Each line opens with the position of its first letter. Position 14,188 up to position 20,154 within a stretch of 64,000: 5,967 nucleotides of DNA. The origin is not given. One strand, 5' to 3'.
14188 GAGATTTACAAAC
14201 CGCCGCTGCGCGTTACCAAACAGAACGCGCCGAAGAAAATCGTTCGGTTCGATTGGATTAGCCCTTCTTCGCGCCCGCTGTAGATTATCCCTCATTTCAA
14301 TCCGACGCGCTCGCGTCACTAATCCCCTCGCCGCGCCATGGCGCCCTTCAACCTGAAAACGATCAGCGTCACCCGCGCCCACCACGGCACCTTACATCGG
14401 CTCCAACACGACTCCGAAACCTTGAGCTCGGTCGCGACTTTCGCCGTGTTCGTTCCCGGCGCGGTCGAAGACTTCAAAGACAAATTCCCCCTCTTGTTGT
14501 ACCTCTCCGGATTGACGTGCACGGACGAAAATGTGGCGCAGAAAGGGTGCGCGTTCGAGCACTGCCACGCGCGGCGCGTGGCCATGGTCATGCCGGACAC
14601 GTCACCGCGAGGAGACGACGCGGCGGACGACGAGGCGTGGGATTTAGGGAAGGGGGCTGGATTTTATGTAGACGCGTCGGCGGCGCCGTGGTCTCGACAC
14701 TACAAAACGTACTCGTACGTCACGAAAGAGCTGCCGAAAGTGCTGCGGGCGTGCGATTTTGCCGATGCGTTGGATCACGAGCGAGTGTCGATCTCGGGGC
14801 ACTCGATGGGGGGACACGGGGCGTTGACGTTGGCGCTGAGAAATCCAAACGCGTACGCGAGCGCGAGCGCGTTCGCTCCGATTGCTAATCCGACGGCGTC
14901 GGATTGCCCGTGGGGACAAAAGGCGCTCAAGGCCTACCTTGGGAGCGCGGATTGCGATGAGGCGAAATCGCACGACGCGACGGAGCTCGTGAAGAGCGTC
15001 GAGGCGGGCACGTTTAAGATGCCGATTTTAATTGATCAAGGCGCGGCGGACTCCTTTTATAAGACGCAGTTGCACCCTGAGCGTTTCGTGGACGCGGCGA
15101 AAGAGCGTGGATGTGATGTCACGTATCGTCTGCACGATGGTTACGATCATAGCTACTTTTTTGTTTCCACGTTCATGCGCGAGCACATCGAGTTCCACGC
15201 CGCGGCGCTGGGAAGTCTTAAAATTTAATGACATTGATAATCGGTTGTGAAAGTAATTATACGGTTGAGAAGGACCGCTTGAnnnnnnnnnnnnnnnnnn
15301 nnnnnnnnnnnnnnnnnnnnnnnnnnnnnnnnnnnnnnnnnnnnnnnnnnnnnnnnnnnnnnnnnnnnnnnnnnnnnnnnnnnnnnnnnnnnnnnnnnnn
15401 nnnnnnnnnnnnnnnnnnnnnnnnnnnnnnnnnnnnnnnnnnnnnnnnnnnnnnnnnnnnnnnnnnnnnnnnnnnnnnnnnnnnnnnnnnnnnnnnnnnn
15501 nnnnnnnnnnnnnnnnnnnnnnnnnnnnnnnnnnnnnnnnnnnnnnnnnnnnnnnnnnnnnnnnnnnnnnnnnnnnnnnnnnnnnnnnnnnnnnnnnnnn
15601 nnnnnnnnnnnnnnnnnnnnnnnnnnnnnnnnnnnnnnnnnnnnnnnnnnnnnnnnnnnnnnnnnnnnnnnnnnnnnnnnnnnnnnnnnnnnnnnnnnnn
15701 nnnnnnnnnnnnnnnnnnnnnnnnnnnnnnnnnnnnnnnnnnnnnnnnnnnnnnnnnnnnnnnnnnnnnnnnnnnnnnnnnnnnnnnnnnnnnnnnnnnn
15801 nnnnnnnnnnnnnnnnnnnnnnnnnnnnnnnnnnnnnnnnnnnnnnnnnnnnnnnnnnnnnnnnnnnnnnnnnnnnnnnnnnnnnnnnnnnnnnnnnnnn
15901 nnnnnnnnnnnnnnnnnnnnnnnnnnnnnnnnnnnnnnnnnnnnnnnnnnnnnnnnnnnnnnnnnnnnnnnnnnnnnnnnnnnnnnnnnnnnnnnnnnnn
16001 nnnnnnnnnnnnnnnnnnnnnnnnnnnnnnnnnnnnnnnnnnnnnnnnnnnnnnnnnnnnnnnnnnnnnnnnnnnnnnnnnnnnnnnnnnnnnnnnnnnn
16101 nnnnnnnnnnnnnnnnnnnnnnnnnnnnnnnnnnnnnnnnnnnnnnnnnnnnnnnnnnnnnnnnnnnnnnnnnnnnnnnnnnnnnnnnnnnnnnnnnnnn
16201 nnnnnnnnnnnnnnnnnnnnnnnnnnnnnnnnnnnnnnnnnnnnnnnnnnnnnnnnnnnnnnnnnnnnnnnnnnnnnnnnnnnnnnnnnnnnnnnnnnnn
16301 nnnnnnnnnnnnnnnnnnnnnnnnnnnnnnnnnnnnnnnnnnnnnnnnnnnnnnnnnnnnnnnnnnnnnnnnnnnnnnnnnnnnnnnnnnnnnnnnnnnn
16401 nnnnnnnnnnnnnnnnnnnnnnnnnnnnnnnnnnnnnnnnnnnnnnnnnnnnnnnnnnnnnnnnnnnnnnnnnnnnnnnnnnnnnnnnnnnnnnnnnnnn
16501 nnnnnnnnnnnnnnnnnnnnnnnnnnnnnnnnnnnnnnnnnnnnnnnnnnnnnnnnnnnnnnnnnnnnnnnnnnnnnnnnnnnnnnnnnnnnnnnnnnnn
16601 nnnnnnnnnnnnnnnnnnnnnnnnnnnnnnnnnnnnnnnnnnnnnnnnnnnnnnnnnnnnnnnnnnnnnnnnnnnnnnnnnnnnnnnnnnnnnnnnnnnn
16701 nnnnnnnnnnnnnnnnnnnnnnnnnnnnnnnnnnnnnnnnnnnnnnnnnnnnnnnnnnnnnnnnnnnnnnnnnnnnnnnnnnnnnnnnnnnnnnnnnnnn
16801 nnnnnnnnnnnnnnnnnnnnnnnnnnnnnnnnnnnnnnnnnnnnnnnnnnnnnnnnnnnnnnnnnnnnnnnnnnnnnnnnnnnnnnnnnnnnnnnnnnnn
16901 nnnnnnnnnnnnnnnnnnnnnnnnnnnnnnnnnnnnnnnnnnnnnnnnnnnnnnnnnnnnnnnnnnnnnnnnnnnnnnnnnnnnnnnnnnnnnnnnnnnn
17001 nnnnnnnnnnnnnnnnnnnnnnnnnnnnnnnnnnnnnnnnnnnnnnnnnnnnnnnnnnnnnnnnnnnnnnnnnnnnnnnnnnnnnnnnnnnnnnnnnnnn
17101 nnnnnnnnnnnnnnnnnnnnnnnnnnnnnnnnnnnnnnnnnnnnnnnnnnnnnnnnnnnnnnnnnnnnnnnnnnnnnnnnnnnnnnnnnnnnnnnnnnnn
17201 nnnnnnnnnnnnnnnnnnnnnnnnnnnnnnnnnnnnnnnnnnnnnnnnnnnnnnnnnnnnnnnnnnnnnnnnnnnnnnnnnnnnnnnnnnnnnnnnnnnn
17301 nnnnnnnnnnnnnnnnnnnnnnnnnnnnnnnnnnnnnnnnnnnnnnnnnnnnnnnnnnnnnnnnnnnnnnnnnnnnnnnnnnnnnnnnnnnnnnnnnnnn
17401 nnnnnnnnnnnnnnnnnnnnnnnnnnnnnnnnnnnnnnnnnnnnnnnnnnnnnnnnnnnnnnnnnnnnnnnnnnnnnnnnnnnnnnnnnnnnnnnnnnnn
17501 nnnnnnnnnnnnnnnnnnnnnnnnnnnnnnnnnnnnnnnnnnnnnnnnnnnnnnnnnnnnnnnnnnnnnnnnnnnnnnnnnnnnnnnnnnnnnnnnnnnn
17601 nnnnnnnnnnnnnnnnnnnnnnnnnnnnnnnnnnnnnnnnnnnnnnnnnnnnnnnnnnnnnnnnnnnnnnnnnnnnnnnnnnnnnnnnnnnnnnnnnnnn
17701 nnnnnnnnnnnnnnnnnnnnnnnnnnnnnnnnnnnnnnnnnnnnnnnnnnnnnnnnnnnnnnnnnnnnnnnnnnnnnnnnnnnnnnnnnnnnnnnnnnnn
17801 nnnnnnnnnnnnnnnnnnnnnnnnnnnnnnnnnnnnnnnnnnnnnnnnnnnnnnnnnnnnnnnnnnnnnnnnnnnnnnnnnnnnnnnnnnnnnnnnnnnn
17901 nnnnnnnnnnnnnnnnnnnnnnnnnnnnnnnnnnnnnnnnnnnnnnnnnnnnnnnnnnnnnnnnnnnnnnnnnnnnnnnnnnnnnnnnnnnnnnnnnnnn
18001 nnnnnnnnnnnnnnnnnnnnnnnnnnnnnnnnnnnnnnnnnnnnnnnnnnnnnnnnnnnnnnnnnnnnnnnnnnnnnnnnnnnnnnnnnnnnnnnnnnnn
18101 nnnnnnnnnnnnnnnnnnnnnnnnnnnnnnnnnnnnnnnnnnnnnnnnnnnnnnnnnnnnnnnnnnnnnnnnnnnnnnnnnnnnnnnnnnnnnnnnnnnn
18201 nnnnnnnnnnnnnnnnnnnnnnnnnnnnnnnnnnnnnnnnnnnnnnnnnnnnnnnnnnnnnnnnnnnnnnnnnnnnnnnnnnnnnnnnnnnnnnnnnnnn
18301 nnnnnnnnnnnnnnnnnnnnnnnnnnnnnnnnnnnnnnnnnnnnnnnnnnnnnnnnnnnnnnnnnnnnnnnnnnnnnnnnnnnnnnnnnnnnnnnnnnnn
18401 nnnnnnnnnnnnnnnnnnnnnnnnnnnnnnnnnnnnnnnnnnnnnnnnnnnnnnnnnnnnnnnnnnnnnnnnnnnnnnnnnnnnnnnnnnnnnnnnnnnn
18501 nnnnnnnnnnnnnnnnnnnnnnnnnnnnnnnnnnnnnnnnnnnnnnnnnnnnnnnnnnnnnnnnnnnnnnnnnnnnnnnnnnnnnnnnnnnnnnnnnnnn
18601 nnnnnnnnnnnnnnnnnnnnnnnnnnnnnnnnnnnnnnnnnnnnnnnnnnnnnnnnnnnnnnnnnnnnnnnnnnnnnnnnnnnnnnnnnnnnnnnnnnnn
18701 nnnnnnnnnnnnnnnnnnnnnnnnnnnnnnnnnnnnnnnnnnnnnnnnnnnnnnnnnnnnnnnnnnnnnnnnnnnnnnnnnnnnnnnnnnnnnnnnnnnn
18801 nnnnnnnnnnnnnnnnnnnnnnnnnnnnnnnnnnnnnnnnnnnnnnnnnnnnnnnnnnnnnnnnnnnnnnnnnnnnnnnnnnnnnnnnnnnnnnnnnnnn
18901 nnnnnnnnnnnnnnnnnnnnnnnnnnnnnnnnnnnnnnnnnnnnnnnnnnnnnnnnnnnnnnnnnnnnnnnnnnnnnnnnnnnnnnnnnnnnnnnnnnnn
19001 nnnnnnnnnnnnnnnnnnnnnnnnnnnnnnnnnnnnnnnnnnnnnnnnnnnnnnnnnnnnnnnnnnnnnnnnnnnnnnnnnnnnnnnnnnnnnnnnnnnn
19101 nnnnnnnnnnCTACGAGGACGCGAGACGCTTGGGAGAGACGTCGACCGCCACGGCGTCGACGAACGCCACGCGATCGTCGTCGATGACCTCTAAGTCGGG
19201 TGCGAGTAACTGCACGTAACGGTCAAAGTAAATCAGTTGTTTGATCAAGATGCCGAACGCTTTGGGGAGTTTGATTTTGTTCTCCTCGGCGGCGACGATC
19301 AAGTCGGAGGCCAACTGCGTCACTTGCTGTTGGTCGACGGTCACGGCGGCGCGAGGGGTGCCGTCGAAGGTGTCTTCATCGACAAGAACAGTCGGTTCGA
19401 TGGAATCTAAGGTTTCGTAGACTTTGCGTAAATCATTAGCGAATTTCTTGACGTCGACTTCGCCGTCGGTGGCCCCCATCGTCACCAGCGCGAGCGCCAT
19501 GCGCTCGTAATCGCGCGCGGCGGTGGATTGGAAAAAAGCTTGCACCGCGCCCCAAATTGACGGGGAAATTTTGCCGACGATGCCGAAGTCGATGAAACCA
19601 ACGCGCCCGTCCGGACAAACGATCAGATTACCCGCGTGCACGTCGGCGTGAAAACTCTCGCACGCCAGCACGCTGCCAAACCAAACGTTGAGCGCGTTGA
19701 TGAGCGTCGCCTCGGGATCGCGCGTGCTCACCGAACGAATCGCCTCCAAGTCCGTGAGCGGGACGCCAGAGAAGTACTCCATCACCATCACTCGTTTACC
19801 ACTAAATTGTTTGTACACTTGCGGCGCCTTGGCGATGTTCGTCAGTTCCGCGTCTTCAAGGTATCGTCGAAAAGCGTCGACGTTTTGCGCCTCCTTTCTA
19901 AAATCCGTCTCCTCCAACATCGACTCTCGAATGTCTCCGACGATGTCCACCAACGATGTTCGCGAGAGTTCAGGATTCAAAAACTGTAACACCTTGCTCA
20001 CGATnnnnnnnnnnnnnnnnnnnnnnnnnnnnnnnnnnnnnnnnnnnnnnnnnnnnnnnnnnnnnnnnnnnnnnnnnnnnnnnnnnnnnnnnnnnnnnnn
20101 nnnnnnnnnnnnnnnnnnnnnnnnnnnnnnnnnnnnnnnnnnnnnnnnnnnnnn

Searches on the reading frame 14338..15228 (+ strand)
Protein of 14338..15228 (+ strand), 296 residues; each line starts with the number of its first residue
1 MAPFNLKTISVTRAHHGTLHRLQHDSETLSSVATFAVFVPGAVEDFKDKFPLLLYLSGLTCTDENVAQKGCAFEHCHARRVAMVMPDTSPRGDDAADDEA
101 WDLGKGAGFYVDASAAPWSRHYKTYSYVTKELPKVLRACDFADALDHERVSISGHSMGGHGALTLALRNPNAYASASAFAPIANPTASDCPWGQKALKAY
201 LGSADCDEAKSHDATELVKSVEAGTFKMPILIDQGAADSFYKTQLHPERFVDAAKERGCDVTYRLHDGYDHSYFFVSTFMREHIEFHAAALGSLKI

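Call 42: find_encoding_contigs(protein=window:14338-15228:+, flank=10000, max_places=10)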
Protein window:14338-15228:+ (296 aa): 23 contigs read that carry it; 10 places shown.
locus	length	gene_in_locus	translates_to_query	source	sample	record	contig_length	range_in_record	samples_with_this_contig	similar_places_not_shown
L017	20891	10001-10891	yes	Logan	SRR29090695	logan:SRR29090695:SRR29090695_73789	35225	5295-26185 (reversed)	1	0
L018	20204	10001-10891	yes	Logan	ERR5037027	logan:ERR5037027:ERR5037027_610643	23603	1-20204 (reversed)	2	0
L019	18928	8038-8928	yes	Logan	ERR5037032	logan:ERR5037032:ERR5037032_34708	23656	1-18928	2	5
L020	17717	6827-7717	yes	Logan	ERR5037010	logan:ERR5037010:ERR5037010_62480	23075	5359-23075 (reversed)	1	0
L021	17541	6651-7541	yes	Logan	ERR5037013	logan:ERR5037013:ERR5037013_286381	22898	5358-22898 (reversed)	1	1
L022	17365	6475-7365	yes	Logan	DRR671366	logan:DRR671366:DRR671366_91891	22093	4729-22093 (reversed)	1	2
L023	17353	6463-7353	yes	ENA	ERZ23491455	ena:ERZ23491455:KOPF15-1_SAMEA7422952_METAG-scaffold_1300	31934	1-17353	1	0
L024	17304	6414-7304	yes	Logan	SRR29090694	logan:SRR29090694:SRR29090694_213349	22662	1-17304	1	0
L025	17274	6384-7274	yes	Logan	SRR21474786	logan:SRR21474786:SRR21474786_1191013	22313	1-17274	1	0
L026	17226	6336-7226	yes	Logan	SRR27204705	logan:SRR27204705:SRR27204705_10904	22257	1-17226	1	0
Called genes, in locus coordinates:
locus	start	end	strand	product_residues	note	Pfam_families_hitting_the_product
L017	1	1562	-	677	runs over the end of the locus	PF03372:Exo_endo_phos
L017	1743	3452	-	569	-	PF01566:Nramp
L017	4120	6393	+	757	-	PF06584:DIRP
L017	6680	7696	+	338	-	PF04143:Sulf_transp (faint), PF20398:DUF6691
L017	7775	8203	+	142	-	-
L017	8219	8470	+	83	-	-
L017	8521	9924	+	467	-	PF07690:MFS_1, PF00083:Sugar_tr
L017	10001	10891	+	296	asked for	PF00756:Esterase, PF00326:Peptidase_S9, PF12146:Hydrolase_4 (faint)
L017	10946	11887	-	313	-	PF00107:ADH_zinc_N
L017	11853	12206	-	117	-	-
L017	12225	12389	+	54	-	-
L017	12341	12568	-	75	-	PF06331:Tfb5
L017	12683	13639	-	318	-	PF00849:PseudoU_synth_2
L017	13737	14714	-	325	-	PF14497:GST_C_3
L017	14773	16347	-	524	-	PF01636:APH (faint), PF03109:ABC1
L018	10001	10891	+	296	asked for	PF00756:Esterase, PF00326:Peptidase_S9, PF12146:Hydrolase_4 (faint)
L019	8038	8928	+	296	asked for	PF00756:Esterase, PF00326:Peptidase_S9, PF12146:Hydrolase_4 (faint)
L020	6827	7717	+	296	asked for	PF00756:Esterase, PF00326:Peptidase_S9, PF12146:Hydrolase_4 (faint)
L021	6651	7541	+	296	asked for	PF00756:Esterase, PF00326:Peptidase_S9, PF12146:Hydrolase_4 (faint)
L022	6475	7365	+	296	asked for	PF00756:Esterase, PF00326:Peptidase_S9, PF12146:Hydrolase_4 (faint)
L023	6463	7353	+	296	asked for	PF00756:Esterase, PF00326:Peptidase_S9, PF12146:Hydrolase_4 (faint)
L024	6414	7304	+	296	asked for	PF00756:Esterase, PF00326:Peptidase_S9, PF12146:Hydrolase_4 (faint)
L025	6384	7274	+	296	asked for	PF00756:Esterase, PF00326:Peptidase_S9, PF12146:Hydrolase_4 (faint)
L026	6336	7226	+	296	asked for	PF00756:Esterase, PF00326:Peptidase_S9, PF12146:Hydrolase_4 (faint)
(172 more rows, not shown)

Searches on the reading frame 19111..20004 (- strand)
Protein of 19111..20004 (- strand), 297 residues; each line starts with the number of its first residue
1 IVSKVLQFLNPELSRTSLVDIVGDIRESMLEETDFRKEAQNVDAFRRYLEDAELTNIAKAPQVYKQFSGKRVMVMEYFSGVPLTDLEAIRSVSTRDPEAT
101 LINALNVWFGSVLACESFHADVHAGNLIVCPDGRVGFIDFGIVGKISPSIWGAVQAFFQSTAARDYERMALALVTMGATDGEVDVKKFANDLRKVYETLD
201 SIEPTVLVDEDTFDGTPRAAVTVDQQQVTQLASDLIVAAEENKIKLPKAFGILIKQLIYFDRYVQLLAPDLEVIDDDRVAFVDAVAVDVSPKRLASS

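Call 20: search_protein_families(library=pfam, proteins=[window:19111-20004:-], max_evalue=0.001)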
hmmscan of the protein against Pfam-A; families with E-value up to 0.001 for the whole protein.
window:19111-20004:- (297 aa): 2 families
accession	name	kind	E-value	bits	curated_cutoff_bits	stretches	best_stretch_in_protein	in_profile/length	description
PF03109.22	ABC1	-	2e-30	106.2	22.9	1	3-170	81-241/244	ABC1 atypical kinase-like domain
PF01636.29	APH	-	9.3e-07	29.3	23.2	0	119-143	172-197/239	Phosphotransferase enzyme family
